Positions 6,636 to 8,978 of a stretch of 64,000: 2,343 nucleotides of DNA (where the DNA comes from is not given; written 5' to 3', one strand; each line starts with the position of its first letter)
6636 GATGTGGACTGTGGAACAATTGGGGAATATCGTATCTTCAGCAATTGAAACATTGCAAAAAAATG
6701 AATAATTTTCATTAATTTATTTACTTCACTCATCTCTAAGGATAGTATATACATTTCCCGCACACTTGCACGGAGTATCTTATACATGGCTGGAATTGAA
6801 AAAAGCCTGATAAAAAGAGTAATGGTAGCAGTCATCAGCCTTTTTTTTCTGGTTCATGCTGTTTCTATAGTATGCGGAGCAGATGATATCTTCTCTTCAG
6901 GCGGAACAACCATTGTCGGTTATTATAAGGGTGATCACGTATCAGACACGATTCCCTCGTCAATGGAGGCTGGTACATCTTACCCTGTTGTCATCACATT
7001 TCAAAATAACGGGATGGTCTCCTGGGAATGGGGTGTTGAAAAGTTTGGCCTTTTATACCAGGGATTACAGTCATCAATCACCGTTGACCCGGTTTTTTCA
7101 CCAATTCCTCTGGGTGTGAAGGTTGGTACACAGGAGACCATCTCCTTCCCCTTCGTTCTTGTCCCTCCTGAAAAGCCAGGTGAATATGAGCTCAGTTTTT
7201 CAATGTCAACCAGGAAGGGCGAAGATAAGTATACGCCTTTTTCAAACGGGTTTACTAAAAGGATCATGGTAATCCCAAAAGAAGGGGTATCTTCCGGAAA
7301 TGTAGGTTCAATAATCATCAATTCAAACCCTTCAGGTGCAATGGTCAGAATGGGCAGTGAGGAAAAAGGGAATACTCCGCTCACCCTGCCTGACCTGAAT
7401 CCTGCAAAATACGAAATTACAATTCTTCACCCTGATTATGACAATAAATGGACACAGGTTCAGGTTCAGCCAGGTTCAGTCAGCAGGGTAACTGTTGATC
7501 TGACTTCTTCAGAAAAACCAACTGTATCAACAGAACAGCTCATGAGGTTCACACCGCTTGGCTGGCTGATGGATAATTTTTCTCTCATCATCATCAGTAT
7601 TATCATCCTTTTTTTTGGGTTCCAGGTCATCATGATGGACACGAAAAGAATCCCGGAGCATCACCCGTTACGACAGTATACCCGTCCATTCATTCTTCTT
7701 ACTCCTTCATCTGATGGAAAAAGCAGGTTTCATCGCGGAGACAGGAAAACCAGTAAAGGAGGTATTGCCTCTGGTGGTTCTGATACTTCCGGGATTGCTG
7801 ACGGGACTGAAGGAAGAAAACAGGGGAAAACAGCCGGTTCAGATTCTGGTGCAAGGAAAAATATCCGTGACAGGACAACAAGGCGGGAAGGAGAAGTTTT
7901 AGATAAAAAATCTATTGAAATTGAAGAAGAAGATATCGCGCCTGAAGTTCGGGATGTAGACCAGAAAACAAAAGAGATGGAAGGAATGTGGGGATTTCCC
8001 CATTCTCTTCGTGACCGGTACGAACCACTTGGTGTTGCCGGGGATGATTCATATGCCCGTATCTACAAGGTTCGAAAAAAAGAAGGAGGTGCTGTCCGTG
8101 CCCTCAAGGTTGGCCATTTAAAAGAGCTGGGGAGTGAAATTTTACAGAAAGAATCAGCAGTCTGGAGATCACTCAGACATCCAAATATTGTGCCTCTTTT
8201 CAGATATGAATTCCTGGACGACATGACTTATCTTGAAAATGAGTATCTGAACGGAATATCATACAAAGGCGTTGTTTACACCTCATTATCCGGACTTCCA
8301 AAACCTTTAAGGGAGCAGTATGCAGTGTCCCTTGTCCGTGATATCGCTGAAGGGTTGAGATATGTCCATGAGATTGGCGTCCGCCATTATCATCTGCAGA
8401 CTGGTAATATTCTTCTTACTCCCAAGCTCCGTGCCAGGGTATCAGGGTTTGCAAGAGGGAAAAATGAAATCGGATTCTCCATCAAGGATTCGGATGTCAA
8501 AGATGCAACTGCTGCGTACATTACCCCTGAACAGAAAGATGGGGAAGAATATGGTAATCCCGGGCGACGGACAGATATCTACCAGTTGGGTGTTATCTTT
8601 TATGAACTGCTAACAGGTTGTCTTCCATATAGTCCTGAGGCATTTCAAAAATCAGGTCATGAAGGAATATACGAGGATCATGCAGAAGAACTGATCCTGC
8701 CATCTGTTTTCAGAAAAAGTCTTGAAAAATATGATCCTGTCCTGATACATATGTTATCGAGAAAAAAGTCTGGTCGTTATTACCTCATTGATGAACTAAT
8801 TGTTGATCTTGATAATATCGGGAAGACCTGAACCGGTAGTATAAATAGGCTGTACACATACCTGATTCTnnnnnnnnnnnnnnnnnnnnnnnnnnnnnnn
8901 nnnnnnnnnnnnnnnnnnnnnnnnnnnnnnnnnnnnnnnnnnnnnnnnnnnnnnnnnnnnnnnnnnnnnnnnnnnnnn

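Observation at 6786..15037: Operon of three paralogous receptor-like membrane proteins (Ig-like + PEGA ectodomain / TM / kinase-like endodomain) plus an anchored TPR protein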

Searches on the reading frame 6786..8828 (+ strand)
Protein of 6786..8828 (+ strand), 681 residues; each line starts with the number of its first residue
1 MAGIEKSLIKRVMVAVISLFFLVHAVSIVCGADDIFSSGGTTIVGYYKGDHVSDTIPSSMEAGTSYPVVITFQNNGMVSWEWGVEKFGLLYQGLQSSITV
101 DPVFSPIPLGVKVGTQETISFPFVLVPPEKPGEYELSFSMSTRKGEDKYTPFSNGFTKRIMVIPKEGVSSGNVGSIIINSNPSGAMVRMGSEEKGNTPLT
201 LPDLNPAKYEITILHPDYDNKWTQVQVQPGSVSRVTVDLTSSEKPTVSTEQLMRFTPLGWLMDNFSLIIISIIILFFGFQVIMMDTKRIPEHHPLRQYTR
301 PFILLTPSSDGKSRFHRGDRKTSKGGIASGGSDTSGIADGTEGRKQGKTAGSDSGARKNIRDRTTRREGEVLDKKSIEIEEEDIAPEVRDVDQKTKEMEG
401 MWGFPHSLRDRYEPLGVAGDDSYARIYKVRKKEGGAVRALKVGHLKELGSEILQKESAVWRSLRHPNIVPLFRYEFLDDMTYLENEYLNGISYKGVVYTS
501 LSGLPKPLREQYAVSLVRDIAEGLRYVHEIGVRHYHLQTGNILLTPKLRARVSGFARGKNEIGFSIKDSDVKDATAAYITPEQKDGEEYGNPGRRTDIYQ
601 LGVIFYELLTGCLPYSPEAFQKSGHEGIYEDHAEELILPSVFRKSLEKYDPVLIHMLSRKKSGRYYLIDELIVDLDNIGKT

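Call 3: search_protein_families(library=pfam, proteins=[window:6786-8828:+], max_evalue=1)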
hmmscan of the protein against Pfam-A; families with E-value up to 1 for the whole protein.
window:6786-8828:+ (681 aa): 5 families
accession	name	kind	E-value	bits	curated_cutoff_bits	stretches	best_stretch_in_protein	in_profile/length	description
PF00069.31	Pkinase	-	4.2e-22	79.3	31.7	1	418-626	7-208/263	Protein kinase domain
PF07714.23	PK_Tyr_Ser-Thr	-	1.4e-12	48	23.1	1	433-616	29-206/258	Protein tyrosine and serine/threonine kinase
PF08308.17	PEGA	-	4.2e-12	46.2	20.8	1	174-241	2-69/71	PEGA domain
PF13620.12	CarboxypepD_reg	-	0.0041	17.9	32.3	1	200-240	41-82/82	Carboxypeptidase regulatory-like domain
PF16158.11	N_BRCA1_IG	-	0.0062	17.5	28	1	59-146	7-96/108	Ig-like domain from next to BRCA1 gene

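Call 4: search_protein_families(library=ncbifam, proteins=[window:6786-8828:+], max_evalue=1)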
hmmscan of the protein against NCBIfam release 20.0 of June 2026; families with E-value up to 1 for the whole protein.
window:6786-8828:+ (681 aa): 12 families
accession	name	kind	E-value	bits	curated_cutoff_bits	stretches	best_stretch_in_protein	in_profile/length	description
NF047741.1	antiphage_MADS6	equivalog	3.9e-26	91.7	460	2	506-678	294-460/612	methylation-associated defense system protein kinase MAD6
NF033483.0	PknB_PASTA_kin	equivalog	3e-24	86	450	1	453-678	54-268/563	Stk1 family PASTA domain-containing Ser/Thr kinase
NF052427.1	StpK7MSMEG_1200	equivalog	6.5e-19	67.8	900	1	451-669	52-259/601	serine/threonine protein kinase StpK7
NF009651.0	PRK13184.1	equivalog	3.9e-13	48.3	839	2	575-677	194-289/932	serine/threonine-protein kinase PknD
NF038150.1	lanthi_synth_IV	equivalog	8.8e-10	37.5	650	1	452-625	238-404/851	class IV lanthionine synthetase LanL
NF033442.0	BREX_PglW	equivalog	3.6e-09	34.9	990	2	509-614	310-427/1391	BREX system serine/threonine kinase PglW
TIGR03903.1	TOMM_kin_cyc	equivalog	3e-06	25.4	705.75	1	453-611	25-185/1267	TOMM system kinase/cyclase fusion protein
NF038151.1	lanthi_synth_III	equivalog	0.00068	18.1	575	1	449-609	266-423/833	class III lanthionine synthetase LanKC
NF047815.1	LIC10124_lipo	equivalog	0.0018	16.9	650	1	132-240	231-340/516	LIC10124 family lipoprotein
NF053615.1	SerThrKinAfsKStmc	equivalog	0.075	11.6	1300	1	507-615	108-213/809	protein serine/threonine kinase AfsK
NF002475.0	PRK01723.1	equivalog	0.11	11.5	142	1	517-563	149-195/241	3-deoxy-D-manno-octulosonic acid kinase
NF040671.1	PLuB_AAA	exception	0.23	8.7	999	1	464-608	63-196/1256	PLuB system helicase-like protein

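Call 8: find_homologous_proteins(query=window:6786-8828:+, max_evalue=0.00001)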
Query window:6786-8828:+ (681 aa): 75 proteins with E <= 0.00001 among 8000 candidates.
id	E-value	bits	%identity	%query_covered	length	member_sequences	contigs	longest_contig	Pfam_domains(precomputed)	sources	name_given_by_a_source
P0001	0.0e+0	1534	99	100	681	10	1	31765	PF07714.24,PF00069.32,PF08308.18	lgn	-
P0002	0.0e+0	1249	81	100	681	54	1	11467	PF07714.24,PF00069.32,PF08308.18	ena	-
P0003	0.0e+0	1244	79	99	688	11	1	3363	PF07714.24,PF00069.32,PF08308.18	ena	-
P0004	0.0e+0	1213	77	100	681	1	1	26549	PF07714.24,PF00069.32,PF08308.18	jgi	-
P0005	0.0e+0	1210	77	100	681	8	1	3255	PF07714.24,PF00069.32,PF08308.18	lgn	-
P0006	0.0e+0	1209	77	100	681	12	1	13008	PF07714.24,PF00069.32,PF08308.18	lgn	-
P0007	0.0e+0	1209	77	100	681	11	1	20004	PF07714.24,PF00069.32,PF08308.18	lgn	-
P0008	0.0e+0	1207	77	100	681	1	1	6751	PF07714.24,PF00069.32,PF08308.18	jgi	-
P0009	0.0e+0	1108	74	96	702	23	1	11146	PF07714.24,PF00069.32,PF08308.18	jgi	-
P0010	0.0e+0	1026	69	94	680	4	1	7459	PF07714.24,PF00069.32,PF08308.18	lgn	-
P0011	0.0e+0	1025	67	98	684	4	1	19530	PF07714.24,PF00069.32,PF08308.18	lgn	-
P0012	2.4e-294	996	66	96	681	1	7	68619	PF07714.24,PF00069.32,PF08308.18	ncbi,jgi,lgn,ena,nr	ncbi:MAG: protein kinase [Methanomicrobiales archaeon]|nr:protein kinase [Methanomicrobiales archaeo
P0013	4.0e-294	995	65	98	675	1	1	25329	PF07714.24,PF00069.32,PF08308.18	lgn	-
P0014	2.9e-291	986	67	93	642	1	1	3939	PF07714.24,PF00069.32,PF08308.18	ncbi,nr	ncbi:MAG: PEGA domain-containing protein, partial [Methanospirillum sp.]|nr:PEGA domain-containing p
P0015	2.7e-277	940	61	99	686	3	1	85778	PF07714.24,PF00069.32,PF08308.18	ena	-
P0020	4.3e-224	764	52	98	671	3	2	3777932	PF07714.24,PF00069.32,PF08308.18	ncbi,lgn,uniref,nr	ncbi:protein kinase domain-containing protein [Methanospirillum lacunae]|uniref:Protein kinase domai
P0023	1.0e-221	756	52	97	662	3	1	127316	PF07714.24,PF00069.32,PF08308.18,PF16158.12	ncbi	-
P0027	7.8e-218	743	51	97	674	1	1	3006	PF07714.24,PF00069.32,PF08308.18,PF16158.12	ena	-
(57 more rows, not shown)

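Call 10: find_related_loci(query=A1, collection=genome_contigs, flank=10000)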
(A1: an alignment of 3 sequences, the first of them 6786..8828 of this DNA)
Query A1 (681 aa) in genome_contigs; peptide patterns used: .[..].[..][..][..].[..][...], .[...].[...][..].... (x = any residue, [..] = any of these).
88 stretches matched a pattern; 15 encode a relative of the query (tblastn E <= 1e-3); 14 distinct loci.
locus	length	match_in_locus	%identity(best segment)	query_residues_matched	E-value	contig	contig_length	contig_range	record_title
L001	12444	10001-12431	80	1-681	0e+0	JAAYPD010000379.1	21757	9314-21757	MAG: Methanomicrobiales archaeon isolate AS22ysBPME_16 202613_AS22, whole genome shotgun sequence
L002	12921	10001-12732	79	4-681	0e+0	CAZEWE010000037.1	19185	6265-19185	MAG TPA_asm: uncultured Methanospirillum sp. isolate SRP239243_co2_186 genome assembly, contig: NODE_4558_length_19185_c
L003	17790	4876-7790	77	1-681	0e+0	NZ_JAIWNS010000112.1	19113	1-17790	MAG: Methanospirillum hungatei isolate M59 contig-93_3127, whole genome shotgun sequence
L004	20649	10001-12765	77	1-681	0e+0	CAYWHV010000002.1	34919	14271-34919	MAG TPA_asm: uncultured Methanospirillum sp. isolate SRP263991_co6_183 genome assembly, contig: NODE_838_length_34919_co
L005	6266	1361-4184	78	1-681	0e+0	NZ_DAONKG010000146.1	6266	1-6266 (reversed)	MAG: Methanospirillum sp. isolate AMR_MDS_3719 NODE_9318_length_6266_cov_3.625664, whole genome shotgun sequence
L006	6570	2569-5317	77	1-681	0e+0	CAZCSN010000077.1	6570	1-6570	MAG TPA_asm: uncultured Methanospirillum sp. isolate SRP167436_co1_350 genome assembly, contig: NODE_19716_length_6570_c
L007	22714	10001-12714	73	29-680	0e+0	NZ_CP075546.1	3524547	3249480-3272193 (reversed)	Methanospirillum purgamenti strain J.3.6.1-F.2.7.3 chromosome, complete genome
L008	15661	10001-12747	66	11-678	0e+0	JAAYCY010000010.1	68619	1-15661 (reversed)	MAG: Methanomicrobiales archaeon isolate AS06rmzACSIP_503 66392_AS06, whole genome shotgun sequence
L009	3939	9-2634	67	44-678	0e+0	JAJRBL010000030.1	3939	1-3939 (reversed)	MAG: Methanospirillum sp. isolate OWC_0037 OWC_0037_k121_2863445, whole genome shotgun sequence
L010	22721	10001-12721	52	14-677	0e+0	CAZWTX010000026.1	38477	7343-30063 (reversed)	MAG TPA_asm: uncultured Methanospirillum sp. isolate SRP192927_co9_16 genome assembly, contig: NODE_490_length_38477_cov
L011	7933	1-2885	37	30-679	5e-45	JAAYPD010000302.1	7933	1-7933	MAG: Methanomicrobiales archaeon isolate AS22ysBPME_16 173677_AS22, whole genome shotgun sequence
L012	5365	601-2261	36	16-679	1e-42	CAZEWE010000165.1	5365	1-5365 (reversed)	MAG TPA_asm: uncultured Methanospirillum sp. isolate SRP239243_co2_186 genome assembly, contig: NODE_26923_length_5365_c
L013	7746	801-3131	31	60-681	1e-33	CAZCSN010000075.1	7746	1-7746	MAG TPA_asm: uncultured Methanospirillum sp. isolate SRP167436_co1_350 genome assembly, contig: NODE_15956_length_7746_c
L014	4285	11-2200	32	107-681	1e-32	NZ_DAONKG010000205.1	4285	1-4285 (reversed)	MAG: Methanospirillum sp. isolate AMR_MDS_3719 NODE_15011_length_4285_cov_5.180615, whole genome shotgun sequence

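Call 37: find_encoding_contigs(protein=P0020, flank=10000, max_places=2)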
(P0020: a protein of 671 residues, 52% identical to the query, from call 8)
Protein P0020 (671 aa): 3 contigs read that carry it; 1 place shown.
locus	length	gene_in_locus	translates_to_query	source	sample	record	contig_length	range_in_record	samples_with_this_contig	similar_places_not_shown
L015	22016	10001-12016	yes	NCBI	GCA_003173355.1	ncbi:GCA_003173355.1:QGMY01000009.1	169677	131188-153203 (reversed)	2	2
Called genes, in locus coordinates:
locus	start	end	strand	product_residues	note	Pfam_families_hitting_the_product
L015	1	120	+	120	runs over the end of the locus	PF16906:Ribosomal_L26, PF00467:KOW (weak)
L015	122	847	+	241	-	PF08071:RS4NT, PF00900:Ribosomal_S4e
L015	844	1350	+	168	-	PF00281:Ribosomal_L5, PF00673:Ribosomal_L5_C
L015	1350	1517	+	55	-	PF00253:Ribosomal_S14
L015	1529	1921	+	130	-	PF00410:Ribosomal_S8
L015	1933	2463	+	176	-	PF00347:Ribosomal_L6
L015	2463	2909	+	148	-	PF01655:Ribosomal_L32e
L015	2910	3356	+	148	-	PF01280:Ribosomal_L19e, PF25476:Ribosomal_L19e_C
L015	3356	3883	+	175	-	PF17144:Ribosomal_L5e, PF00861:Ribosomal_L18p (weak), PF17144:Ribosomal_L5e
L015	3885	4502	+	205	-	PF00333:Ribosomal_S5, PF03719:Ribosomal_S5_C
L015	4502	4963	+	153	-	PF00327:Ribosomal_L30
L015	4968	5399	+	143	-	PF00828:Ribosomal_L27A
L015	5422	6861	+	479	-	PF10559:Plug_translocon, PF00344:SecY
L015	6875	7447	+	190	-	PF13238:AAA_18, PF13671:AAA_33 (faint), PF13207:AAA_17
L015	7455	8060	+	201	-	PF01956:EMC3_TMCO1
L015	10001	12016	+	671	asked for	PF08308:PEGA, PF00069:Pkinase, PF07714:PK_Tyr_Ser-Thr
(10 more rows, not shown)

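Call 56: search_protein_families(library=padloc, proteins=[window:6786-8828:+], max_evalue=0.01)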
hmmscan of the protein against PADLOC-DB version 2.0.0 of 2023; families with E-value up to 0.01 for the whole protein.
window:6786-8828:+ (681 aa): 28 families (the best 25 are shown)
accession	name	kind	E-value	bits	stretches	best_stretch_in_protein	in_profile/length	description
PDLC04042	PD-T4-6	-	2.3e-29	100.9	1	407-678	6-272/292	-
PDLC04138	mad6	-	3.2e-28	97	1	386-618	26-259/659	mads_6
PDLC04047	PD-T4-6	-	2.5e-26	90.5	1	409-677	9-271/327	-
PDLC04053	PD-T4-6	-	2.8e-25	87.4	1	419-672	18-265/311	-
PDLC04060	PD-T4-6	-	1.4e-24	84.9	1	408-678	6-269/486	-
PDLC04057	PD-T4-6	-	2e-23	81.1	1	411-677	9-269/443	-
PDLC04048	PD-T4-6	-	7.4e-23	79.5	1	433-676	37-270/354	-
PDLC04055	PD-T4-6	-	2.5e-22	77.3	1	419-617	79-276/496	-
PDLC04054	PD-T4-6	-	2.5e-20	71.2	1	453-672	57-267/347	-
PDLC04039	PD-T4-6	-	3.7e-20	70.4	1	451-619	59-219/458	-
PDLC04043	PD-T4-6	-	1.1e-19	68.9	1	452-676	61-275/452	-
PDLC04052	PD-T4-6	-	4.6e-19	67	1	429-675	31-273/496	-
PDLC04040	PD-T4-6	-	2e-18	64.4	1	482-677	79-264/547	-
PDLC04041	PD-T4-6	-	1.1e-15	55.8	1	451-618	73-237/443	-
PDLC03920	MkoA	-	3.3e-15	53.5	1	408-625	7-231/1112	-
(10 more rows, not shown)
